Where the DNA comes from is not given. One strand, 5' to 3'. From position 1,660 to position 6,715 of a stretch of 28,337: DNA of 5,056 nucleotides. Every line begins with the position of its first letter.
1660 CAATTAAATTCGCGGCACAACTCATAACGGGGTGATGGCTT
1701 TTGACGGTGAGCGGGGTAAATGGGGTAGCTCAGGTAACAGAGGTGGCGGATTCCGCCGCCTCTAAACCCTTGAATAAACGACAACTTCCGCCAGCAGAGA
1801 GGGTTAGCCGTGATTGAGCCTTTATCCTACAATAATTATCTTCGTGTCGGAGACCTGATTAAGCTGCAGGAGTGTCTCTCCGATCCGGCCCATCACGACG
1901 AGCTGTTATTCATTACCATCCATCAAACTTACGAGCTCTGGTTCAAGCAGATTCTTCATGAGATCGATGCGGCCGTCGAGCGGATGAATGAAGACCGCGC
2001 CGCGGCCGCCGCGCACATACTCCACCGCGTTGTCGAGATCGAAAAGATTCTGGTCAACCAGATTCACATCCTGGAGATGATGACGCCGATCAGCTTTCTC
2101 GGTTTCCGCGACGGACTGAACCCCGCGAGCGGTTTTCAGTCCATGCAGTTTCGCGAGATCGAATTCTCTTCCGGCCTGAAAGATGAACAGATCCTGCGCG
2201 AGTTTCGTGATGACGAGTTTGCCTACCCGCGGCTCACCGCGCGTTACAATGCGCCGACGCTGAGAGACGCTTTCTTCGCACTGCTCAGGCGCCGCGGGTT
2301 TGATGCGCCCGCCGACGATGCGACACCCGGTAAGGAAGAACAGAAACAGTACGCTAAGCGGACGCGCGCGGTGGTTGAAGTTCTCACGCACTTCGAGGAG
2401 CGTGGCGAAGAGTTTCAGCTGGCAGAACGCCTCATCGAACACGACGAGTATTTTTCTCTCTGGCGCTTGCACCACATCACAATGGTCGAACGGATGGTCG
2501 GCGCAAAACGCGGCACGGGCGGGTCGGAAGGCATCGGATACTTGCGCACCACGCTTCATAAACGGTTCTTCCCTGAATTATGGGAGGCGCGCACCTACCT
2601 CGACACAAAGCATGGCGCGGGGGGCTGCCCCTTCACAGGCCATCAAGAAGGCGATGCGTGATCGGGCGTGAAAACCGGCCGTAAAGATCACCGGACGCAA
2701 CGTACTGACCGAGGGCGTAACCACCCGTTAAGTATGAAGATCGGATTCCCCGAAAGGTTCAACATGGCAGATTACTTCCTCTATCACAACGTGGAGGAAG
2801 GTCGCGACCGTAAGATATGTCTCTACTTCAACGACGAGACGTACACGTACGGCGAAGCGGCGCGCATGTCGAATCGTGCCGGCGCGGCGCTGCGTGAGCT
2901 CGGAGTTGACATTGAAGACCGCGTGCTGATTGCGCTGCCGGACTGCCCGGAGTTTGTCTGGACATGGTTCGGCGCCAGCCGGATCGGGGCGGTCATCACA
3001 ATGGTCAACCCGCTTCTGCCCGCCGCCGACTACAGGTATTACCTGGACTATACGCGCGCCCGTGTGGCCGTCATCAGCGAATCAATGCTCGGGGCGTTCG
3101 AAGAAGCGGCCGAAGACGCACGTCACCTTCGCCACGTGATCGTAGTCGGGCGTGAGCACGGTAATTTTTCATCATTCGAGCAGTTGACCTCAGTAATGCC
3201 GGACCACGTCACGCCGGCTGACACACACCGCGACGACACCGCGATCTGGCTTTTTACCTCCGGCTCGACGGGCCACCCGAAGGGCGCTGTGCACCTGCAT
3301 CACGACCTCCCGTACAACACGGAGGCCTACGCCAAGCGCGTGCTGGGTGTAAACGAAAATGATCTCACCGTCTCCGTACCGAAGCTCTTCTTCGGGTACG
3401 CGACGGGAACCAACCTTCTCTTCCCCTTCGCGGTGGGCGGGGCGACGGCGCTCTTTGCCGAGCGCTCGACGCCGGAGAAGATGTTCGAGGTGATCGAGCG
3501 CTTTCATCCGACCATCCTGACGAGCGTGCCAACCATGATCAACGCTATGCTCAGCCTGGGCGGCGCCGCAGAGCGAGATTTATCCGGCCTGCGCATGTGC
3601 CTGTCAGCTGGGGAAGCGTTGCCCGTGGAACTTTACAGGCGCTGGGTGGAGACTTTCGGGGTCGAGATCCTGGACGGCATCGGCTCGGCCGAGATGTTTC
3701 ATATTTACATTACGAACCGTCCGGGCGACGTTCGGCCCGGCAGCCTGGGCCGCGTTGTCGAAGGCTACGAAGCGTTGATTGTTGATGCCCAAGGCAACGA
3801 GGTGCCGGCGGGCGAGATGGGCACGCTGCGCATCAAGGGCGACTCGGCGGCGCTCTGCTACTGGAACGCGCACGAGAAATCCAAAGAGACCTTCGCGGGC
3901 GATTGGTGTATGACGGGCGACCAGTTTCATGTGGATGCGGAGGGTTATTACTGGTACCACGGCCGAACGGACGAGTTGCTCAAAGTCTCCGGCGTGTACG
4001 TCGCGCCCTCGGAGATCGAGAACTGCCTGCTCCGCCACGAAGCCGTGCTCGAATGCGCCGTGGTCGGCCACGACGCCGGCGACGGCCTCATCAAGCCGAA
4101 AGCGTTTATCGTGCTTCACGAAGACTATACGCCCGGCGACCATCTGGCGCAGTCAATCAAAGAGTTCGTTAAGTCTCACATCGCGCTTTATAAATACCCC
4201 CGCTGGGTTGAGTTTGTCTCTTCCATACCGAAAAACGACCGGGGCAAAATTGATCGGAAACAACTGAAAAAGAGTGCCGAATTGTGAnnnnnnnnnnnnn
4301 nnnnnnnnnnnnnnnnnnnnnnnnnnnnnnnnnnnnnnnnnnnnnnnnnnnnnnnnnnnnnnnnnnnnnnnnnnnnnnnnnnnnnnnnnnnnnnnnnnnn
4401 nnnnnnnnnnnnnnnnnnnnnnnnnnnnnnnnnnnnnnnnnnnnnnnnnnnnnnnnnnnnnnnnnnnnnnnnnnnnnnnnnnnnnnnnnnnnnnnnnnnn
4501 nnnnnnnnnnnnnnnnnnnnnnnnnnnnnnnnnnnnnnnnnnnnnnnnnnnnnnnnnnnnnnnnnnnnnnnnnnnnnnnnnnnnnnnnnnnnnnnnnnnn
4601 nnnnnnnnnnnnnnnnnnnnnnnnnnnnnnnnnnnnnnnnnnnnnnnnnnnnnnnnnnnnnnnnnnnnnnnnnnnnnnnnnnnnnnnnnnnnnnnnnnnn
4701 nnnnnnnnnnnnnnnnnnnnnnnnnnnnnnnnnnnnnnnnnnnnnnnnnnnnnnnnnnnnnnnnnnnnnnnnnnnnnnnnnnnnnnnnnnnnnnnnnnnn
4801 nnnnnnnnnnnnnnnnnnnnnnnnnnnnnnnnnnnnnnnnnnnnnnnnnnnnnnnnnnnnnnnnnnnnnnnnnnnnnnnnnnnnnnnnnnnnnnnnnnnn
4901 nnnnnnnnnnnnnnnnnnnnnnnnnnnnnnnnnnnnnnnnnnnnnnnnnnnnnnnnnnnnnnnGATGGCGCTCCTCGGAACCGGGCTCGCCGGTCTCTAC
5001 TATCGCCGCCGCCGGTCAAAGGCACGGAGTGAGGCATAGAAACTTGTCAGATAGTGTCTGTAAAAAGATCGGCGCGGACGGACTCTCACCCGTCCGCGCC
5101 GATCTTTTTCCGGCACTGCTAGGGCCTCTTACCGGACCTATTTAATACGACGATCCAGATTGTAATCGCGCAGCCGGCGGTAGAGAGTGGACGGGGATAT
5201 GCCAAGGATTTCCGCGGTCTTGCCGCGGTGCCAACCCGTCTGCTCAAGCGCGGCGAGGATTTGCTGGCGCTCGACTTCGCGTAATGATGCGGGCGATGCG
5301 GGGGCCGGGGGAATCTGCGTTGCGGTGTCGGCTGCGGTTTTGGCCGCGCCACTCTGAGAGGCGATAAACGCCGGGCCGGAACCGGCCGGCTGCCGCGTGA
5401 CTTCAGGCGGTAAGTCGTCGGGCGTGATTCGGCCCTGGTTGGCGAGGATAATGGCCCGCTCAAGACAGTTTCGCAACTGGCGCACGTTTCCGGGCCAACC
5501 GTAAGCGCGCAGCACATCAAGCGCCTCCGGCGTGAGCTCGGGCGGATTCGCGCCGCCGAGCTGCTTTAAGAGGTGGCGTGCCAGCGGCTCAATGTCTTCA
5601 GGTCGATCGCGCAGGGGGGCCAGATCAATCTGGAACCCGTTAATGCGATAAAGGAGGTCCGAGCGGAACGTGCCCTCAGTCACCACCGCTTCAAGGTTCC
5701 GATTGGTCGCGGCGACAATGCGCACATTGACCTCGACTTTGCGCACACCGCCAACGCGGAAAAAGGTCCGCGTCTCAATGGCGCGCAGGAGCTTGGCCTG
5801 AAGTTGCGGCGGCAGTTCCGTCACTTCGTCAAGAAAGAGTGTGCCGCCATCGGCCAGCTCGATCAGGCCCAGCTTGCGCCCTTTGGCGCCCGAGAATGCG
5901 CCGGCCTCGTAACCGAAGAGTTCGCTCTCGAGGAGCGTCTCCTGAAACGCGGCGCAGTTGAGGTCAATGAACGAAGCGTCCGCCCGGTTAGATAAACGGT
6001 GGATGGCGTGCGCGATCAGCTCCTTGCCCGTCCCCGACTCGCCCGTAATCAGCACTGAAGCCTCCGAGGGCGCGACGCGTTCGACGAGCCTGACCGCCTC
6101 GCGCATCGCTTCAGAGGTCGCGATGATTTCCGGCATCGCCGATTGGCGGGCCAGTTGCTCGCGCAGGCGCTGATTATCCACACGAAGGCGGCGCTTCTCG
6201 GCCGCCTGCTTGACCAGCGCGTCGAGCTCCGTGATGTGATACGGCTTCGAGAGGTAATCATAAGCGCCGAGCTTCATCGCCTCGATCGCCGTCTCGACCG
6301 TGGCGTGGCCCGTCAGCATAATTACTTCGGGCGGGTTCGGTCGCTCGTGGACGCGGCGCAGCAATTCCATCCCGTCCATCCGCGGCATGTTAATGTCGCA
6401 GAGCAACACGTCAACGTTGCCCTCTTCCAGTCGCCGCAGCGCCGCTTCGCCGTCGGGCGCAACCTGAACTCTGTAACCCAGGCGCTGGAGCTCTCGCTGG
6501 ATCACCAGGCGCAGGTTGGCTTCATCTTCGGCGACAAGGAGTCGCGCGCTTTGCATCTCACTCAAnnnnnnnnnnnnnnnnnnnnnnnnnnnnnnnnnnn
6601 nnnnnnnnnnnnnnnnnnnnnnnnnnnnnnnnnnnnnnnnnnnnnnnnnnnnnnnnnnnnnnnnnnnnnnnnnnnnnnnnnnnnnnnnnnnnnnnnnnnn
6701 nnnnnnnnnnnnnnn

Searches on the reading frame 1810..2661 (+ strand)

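Call 42: search_protein_families(library=pfam, proteins=[window:1810-2661:+], max_evalue=0.001)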
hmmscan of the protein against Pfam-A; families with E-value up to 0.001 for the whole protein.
window:1810-2661:+ (283 aa): 1 family
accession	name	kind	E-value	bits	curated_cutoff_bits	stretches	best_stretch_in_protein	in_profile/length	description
PF03301.18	Trp_dioxygenase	-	2.6e-59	201.8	34.9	2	5-127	15-145/346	Tryptophan 2,3-dioxygenase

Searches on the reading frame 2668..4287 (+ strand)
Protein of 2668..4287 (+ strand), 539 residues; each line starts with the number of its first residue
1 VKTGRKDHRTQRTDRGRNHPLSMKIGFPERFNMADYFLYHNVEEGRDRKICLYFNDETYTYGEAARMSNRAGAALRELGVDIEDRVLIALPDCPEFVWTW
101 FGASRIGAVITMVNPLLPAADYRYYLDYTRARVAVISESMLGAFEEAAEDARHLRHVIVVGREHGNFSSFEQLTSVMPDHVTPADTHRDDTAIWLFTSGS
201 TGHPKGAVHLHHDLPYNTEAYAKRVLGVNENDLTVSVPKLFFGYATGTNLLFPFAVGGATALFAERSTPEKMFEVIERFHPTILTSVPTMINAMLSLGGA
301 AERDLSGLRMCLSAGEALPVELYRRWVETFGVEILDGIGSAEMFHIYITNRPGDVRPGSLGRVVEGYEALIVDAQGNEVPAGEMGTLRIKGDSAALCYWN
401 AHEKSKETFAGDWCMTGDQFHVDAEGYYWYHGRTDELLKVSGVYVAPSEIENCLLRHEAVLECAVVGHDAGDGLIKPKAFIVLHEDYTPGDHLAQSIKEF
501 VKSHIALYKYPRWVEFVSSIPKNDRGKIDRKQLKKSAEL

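Call 42: search_protein_families(library=pfam, proteins=[window:2668-4287:+], max_evalue=0.001)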
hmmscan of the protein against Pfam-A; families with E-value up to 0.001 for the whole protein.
window:2668-4287:+ (539 aa): 2 families
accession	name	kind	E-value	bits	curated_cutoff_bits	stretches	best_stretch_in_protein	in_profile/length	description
PF00501.34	AMP-binding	-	1.4e-77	261.5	29.9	1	44-399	7-384/384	AMP-binding enzyme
PF13193.12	AMP-binding_C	-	2.1e-14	54.6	24.5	1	449-527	1-76/76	AMP-binding enzyme C-terminal domain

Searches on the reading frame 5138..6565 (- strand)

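Call 42: search_protein_families(library=pfam, proteins=[window:5138-6565:-], max_evalue=0.001)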
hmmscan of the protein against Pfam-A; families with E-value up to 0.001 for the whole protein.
window:5138-6565:- (475 aa): 14 families
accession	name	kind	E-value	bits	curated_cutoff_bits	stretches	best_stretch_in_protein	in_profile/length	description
PF00158.32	Sigma54_activat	-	3.5e-68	229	20.2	1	147-313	1-167/168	Sigma-54 interaction domain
PF00072.30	Response_reg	-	2e-31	108.9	30.2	1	10-118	2-110/111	Response regulator receiver domain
PF25601.1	AAA_lid_14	-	2.8e-24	85.2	27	1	319-395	1-80/87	AAA+ ATPase lid domain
PF14532.12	Sigma54_activ_2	-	5.7e-18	65.9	25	1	149-318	2-138/138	Sigma-54 interaction domain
PF02954.25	HTH_8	-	7.8e-17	61.2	22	1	427-468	1-42/42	Bacterial regulatory protein, Fis family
PF13384.12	HTH_23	-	1.1e-08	35.1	24.6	1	427-469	1-42/50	Homeodomain-like domain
PF07728.20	AAA_5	-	6.7e-08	33.1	22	1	171-290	2-124/139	AAA domain (dynein-related subfamily)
PF01078.27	Mg_chelatase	-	2.7e-06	27.4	20.3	0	226-288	93-157/207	Magnesium chelatase, subunit ChlI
PF13518.12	HTH_28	-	8e-06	26.3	25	1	432-469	1-37/52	Helix-turn-helix domain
PF00004.35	AAA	-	5.2e-05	24.2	21.2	1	171-289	1-110/131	ATPase family associated with various cellular activities (AAA)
PF02796.21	HTH_7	-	0.00021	21.8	23.8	1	439-467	16-44/45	Helix-turn-helix domain of resolvase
PF13191.12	AAA_16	-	0.00031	21.7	32.6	1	158-263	13-120/167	AAA ATPase domain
PF18024.7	HTH_50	-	0.00047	20.2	27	0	429-470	9-49/50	Helix-turn-helix domain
PF23789.1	Pre_tape_measure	-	0.00098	19.4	27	0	234-292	81-136/149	Pre-tape measure protein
